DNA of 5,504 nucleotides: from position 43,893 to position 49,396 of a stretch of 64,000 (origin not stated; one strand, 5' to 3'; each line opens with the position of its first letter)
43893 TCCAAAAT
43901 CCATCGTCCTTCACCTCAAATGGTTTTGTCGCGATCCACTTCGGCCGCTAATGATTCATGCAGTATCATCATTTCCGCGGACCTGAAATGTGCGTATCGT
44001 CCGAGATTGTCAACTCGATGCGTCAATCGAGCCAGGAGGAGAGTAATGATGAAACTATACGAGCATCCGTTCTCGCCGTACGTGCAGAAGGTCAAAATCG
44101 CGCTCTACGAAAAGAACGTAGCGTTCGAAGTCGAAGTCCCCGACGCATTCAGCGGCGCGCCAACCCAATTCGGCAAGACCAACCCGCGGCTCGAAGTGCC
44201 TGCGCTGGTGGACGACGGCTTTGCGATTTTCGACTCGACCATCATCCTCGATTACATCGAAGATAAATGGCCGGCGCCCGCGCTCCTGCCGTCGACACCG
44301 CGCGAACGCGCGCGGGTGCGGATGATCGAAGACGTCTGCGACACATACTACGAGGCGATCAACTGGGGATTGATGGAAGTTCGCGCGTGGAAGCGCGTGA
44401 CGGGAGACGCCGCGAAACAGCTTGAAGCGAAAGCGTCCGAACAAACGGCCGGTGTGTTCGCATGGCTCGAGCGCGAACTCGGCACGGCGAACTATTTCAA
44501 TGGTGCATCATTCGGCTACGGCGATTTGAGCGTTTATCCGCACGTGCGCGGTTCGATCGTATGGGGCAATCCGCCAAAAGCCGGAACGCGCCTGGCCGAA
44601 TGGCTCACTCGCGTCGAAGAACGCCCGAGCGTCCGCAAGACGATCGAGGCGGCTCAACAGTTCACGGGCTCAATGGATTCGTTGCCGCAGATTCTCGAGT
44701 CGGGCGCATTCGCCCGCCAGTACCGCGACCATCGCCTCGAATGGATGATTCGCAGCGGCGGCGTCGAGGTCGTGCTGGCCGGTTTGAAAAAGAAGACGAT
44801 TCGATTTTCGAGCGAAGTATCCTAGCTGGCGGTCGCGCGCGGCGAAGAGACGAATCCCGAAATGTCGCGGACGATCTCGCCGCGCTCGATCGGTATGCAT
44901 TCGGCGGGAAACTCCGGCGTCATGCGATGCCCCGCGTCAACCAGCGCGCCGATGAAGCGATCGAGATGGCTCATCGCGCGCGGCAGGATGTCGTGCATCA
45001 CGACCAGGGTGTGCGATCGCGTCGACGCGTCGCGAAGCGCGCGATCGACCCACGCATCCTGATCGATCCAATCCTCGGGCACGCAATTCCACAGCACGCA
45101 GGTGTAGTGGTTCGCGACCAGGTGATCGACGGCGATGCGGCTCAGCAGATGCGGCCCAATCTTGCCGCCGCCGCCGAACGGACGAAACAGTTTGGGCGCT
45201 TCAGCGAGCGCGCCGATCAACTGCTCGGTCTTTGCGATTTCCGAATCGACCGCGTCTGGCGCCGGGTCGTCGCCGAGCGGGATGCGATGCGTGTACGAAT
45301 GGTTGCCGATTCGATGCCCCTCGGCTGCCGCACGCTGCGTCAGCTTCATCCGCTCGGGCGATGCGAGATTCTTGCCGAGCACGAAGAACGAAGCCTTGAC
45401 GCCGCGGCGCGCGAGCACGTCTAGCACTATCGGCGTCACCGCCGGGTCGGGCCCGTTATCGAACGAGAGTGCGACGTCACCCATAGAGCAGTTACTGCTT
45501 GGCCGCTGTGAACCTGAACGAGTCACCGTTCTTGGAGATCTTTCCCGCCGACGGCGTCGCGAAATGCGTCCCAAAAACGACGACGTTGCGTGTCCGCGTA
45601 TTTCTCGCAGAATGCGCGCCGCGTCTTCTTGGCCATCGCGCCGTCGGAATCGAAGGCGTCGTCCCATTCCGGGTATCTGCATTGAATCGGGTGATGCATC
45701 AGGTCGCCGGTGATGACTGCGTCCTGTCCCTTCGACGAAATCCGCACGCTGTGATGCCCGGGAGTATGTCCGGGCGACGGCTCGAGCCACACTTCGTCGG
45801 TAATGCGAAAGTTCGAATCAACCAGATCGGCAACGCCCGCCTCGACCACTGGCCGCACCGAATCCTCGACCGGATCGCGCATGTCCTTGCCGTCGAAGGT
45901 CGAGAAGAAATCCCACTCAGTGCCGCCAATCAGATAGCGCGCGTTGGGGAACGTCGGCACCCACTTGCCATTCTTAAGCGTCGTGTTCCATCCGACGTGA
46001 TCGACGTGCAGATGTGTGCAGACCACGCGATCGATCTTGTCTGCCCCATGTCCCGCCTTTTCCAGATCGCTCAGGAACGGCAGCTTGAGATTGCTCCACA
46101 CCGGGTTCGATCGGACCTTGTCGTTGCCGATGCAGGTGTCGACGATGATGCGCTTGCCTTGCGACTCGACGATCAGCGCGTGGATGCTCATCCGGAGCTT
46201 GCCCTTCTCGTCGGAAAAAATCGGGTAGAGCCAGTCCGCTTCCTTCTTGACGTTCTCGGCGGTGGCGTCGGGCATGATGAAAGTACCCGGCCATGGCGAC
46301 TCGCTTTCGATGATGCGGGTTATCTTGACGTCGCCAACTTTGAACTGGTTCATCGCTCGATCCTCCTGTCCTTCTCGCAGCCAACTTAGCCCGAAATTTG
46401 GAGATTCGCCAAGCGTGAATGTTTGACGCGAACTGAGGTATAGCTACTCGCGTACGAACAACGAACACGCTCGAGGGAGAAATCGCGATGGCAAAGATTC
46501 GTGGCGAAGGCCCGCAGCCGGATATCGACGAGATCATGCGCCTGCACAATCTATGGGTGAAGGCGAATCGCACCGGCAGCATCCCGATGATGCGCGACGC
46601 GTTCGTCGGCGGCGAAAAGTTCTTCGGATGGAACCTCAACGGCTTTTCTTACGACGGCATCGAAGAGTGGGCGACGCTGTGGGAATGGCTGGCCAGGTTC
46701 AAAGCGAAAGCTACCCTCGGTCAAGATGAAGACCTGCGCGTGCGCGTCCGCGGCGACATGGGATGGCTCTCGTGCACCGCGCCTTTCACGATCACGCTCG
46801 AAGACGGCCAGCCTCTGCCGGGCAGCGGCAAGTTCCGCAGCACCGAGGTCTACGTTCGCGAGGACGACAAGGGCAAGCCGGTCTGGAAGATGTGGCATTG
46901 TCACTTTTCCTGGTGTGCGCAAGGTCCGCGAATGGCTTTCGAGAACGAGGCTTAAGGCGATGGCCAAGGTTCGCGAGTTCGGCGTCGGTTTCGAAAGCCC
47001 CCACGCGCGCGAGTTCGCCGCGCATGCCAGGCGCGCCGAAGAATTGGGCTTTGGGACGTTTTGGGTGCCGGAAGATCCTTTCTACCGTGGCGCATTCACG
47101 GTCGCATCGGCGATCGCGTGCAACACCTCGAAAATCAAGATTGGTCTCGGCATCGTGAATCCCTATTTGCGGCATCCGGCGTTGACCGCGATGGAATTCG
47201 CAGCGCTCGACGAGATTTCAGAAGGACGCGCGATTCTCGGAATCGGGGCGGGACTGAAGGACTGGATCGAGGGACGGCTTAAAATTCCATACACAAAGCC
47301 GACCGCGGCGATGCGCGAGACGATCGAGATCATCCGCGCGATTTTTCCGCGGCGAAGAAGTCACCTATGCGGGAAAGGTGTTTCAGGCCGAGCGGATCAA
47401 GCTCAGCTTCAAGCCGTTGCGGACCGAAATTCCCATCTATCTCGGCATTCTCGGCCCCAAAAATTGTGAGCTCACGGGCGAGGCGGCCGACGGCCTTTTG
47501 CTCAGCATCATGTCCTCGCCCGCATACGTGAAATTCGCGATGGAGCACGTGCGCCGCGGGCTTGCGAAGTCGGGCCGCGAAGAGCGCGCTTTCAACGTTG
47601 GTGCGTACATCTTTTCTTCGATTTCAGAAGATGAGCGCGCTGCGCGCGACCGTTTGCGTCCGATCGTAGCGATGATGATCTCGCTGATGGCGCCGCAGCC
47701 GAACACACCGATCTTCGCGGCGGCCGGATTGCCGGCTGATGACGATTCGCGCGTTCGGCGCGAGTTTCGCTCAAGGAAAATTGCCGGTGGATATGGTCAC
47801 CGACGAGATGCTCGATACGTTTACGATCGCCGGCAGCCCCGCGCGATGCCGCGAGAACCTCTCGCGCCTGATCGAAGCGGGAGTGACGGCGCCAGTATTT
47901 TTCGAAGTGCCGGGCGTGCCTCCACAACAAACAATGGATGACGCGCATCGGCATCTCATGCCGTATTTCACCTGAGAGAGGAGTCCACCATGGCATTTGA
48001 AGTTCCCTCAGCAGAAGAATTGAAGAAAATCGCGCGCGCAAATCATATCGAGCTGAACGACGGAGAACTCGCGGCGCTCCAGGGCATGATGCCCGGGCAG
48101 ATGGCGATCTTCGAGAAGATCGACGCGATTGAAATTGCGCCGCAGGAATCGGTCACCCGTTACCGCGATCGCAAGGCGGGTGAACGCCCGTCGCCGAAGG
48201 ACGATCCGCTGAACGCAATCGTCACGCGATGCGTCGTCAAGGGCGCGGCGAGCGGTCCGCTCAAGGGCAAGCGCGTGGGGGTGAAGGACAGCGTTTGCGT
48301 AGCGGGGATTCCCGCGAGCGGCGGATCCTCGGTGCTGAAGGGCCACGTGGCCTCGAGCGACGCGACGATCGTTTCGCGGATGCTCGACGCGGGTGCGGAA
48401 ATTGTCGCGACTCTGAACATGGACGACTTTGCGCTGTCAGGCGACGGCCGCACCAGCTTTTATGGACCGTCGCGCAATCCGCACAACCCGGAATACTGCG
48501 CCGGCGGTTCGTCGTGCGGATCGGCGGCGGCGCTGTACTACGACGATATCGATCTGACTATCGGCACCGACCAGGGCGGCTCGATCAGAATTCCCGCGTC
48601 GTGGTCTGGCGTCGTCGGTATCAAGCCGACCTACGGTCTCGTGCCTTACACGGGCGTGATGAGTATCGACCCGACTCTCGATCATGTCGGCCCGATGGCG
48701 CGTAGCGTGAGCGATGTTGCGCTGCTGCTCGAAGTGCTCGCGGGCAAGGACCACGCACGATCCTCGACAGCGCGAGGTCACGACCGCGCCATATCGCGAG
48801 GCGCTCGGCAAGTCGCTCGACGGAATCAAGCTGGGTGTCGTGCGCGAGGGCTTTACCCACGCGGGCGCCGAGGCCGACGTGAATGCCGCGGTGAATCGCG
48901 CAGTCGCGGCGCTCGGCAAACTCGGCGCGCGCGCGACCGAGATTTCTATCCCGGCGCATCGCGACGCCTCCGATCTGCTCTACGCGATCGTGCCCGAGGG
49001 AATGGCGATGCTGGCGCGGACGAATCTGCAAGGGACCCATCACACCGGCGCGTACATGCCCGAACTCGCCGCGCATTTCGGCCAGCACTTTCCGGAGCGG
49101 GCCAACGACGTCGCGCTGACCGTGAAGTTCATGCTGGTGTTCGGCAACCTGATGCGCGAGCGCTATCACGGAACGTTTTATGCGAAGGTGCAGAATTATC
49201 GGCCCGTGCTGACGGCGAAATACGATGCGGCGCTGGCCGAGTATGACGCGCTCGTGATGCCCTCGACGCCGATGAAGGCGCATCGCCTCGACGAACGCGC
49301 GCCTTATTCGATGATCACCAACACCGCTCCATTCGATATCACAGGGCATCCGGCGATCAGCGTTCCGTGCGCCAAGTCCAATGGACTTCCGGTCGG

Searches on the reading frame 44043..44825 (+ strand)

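Call 66: search_protein_families(library=pfam, proteins=[window:44043-44825:+], max_evalue=0.001)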
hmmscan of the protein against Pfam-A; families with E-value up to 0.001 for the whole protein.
window:44043-44825:+ (260 aa): 4 families
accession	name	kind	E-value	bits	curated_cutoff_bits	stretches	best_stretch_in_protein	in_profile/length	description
PF13417.12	GST_N_3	-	1.3e-17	64.3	22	1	5-78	1-73/75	Glutathione S-transferase, N-terminal domain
PF13409.12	GST_N_2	-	1.6e-14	54.6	25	1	10-74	1-69/70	Glutathione S-transferase, N-terminal domain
PF02798.26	GST_N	-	9e-14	52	20.9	1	3-73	3-75/76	Glutathione S-transferase, N-terminal domain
PF13410.11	GST_C_2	-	2.5e-06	27.9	24.9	1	133-190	9-69/69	Glutathione S-transferase, C-terminal domain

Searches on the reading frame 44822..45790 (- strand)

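Call 66: search_protein_families(library=pfam, proteins=[window:44822-45790:-], max_evalue=0.001)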
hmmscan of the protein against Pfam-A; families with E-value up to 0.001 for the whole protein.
window:44822-45790:- (322 aa): 1 family
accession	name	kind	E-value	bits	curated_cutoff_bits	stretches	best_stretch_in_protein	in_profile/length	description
PF01522.26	Polysacc_deac_1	-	1.1e-19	71.1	23.1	1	105-207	8-106/124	Polysaccharide deacetylase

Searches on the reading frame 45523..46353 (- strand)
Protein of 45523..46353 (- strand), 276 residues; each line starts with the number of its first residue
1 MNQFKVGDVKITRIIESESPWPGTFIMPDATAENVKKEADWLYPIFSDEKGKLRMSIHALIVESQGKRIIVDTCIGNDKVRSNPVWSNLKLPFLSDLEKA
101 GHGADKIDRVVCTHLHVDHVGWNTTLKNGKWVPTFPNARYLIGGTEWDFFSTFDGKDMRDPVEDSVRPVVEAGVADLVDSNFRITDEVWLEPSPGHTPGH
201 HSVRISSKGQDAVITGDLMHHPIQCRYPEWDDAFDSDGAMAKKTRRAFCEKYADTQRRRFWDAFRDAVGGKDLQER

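Call 66: search_protein_families(library=pfam, proteins=[window:45523-46353:-], max_evalue=0.001)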
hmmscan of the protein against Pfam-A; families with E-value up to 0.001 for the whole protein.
window:45523-46353:- (276 aa): 2 families
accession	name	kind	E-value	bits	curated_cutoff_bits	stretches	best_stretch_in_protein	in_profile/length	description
PF00753.33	Lactamase_B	-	6.5e-19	69.1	22.7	1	58-243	7-176/196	Metallo-beta-lactamase superfamily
PF12706.13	Lactamase_B_2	-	0.00025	21.2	27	1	68-127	2-52/200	Beta-lactamase superfamily domain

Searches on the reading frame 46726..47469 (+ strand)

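Call 66: search_protein_families(library=pfam, proteins=[window:46726-47469:+], max_evalue=0.001)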
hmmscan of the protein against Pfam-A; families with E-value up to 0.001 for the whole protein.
window:46726-47469:+ (247 aa): 1 family
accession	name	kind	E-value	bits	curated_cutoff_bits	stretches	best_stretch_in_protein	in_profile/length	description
PF00296.26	Bac_luciferase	-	1.4e-35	123.7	27.9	1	92-212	20-143/314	Luciferase-like monooxygenase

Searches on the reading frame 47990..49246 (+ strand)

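Call 66: search_protein_families(library=pfam, proteins=[window:47990-49246:+], max_evalue=0.001)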
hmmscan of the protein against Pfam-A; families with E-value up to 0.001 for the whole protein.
window:47990-49246:+ (418 aa): 1 family
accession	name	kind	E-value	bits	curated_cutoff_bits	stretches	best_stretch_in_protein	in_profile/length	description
PF01425.27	Amidase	-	1.2e-59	203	27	1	85-262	41-218/445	Amidase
